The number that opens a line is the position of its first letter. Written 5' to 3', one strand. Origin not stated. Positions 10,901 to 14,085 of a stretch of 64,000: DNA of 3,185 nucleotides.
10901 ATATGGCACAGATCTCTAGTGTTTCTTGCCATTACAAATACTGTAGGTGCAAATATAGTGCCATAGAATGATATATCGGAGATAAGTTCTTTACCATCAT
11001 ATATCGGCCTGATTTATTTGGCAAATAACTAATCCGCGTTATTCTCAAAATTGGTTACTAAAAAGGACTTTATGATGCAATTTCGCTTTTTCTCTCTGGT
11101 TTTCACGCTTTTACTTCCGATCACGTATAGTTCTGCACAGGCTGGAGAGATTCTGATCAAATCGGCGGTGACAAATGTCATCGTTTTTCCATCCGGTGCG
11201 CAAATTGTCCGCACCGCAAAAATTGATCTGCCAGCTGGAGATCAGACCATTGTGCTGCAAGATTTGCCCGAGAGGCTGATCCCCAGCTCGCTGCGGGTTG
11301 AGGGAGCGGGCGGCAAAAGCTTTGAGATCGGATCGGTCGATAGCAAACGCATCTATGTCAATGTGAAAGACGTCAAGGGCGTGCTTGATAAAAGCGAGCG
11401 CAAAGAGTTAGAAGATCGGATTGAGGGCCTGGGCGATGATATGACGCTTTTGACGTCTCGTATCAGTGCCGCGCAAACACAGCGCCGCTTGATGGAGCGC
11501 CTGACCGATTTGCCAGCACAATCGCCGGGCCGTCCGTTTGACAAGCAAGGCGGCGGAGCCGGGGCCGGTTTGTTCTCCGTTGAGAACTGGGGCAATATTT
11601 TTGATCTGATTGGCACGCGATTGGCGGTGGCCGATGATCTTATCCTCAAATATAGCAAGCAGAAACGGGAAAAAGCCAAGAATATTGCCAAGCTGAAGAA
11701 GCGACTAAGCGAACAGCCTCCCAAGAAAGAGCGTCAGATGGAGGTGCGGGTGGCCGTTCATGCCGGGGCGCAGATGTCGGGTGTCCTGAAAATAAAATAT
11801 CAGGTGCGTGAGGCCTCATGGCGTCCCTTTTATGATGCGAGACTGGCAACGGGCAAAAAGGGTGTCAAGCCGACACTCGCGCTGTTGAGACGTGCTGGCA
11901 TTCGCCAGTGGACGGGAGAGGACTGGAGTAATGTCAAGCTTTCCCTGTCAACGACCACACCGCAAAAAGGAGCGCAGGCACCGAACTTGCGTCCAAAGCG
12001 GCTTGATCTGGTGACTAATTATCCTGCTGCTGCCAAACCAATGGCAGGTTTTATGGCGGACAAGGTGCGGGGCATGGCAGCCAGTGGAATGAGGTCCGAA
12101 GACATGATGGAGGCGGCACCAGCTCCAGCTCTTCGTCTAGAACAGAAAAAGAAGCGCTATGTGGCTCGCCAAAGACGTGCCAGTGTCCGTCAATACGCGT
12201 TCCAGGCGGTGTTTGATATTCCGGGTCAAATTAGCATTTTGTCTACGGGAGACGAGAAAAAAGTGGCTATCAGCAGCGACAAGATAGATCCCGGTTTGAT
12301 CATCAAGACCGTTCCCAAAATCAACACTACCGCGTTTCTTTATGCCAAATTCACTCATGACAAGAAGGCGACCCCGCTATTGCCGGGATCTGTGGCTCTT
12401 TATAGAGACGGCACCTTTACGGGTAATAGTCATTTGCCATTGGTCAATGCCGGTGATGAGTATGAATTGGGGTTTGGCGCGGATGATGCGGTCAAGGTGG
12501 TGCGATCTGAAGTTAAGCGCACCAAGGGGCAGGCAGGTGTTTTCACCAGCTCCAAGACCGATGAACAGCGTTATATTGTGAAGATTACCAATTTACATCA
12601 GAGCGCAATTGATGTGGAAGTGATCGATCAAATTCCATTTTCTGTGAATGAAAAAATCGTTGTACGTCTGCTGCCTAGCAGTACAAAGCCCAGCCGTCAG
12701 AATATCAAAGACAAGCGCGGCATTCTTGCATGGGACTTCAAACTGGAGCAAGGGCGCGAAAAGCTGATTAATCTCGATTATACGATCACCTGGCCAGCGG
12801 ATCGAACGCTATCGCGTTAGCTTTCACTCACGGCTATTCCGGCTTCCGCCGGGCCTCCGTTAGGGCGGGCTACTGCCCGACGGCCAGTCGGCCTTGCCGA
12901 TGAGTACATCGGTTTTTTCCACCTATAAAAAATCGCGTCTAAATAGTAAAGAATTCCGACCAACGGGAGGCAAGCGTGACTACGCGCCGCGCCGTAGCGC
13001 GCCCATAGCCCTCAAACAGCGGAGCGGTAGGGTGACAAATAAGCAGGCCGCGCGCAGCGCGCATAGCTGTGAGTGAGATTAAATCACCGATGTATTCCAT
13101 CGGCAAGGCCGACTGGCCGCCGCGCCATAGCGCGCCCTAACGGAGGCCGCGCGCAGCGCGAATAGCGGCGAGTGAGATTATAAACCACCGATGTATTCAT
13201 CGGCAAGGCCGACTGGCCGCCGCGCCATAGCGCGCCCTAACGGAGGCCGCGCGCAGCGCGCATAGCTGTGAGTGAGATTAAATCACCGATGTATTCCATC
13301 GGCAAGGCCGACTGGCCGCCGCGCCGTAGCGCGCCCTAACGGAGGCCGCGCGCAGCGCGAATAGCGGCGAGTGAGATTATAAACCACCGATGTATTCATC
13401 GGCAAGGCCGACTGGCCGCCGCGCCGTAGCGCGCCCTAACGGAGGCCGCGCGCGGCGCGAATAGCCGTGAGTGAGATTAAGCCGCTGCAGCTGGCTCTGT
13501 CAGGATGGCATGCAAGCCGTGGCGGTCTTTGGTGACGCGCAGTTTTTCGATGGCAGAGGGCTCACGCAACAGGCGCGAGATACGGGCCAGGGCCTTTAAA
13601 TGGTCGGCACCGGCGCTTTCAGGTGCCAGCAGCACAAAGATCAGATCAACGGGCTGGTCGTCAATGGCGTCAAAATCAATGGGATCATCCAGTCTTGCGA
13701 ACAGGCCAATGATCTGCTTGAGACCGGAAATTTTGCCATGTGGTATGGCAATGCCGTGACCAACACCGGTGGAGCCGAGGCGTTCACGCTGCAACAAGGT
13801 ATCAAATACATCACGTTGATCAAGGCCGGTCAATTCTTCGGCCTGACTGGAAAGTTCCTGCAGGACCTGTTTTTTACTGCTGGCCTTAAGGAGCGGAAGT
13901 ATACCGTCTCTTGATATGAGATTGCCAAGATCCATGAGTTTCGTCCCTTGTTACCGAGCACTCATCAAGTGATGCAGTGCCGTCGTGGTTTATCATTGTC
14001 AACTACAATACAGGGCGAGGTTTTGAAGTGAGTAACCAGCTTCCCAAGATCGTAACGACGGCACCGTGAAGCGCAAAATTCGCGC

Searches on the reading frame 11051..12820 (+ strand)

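Call 13: search_protein_families(library=pfam, proteins=[window:11051-12820:+])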
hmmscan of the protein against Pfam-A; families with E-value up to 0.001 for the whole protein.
window:11051-12820:+ (589 aa): 2 families
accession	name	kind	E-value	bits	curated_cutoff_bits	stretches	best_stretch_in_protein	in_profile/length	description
PF13598.12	DUF4139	-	7.5e-56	189.5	31.8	1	246-582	1-204/205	Domain of unknown function (DUF4139)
PF13600.11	DUF4140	-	1.2e-19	71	27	1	43-147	1-97/98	N-terminal domain of unknown function (DUF4140)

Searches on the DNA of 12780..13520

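Call 21: search_rna_families(source=window, start=12780, end=13520, threshold=evalue, max_evalue=10, show_alignments=2)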
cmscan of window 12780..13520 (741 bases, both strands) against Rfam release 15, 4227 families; matches with E-value up to 10: 2.
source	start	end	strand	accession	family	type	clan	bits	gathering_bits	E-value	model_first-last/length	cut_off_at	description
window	13127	13253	-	RF03945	mir-4876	Gene; miRNA;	-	19.7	100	0.97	1-92/92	no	mir-4876 microRNA precursor family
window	12896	12921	+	RF01129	sR44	Gene; snRNA; snoRNA; CD-box;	-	10.5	45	9.2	1-55/55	no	Small nucleolar RNA sR44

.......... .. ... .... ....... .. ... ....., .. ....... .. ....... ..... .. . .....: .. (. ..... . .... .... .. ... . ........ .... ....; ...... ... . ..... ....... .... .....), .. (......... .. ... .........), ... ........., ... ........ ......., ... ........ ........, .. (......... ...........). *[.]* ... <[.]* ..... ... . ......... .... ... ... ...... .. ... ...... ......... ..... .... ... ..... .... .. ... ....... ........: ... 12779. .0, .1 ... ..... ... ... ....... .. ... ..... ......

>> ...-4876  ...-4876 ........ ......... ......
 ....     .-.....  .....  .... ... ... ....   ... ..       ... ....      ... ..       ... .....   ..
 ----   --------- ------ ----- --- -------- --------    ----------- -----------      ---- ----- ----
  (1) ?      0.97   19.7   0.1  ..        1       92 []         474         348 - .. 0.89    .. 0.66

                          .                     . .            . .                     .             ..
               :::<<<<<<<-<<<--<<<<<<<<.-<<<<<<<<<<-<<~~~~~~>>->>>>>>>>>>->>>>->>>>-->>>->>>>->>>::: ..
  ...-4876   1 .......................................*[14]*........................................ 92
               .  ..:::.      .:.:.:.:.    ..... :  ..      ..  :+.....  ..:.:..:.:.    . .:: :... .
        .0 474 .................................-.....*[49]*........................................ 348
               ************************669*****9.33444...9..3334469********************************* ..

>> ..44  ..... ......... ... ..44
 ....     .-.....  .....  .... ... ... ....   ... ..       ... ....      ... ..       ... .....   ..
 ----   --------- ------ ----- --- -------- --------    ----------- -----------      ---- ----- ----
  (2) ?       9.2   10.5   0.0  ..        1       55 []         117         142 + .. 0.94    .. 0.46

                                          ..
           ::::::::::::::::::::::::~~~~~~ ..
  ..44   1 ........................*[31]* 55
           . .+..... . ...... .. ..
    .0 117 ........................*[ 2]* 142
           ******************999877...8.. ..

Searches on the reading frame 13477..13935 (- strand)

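Call 13: search_protein_families(library=pfam, proteins=[window:13477-13935:-])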
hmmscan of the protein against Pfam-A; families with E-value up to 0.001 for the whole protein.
window:13477-13935:- (152 aa): 1 family
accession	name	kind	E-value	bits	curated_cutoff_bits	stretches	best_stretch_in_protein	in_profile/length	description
PF00359.27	PTS_EIIA_2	-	1.8e-32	112.7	27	1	7-146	3-142/144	Phosphoenolpyruvate-dependent sugar phosphotransferase system, EIIA 2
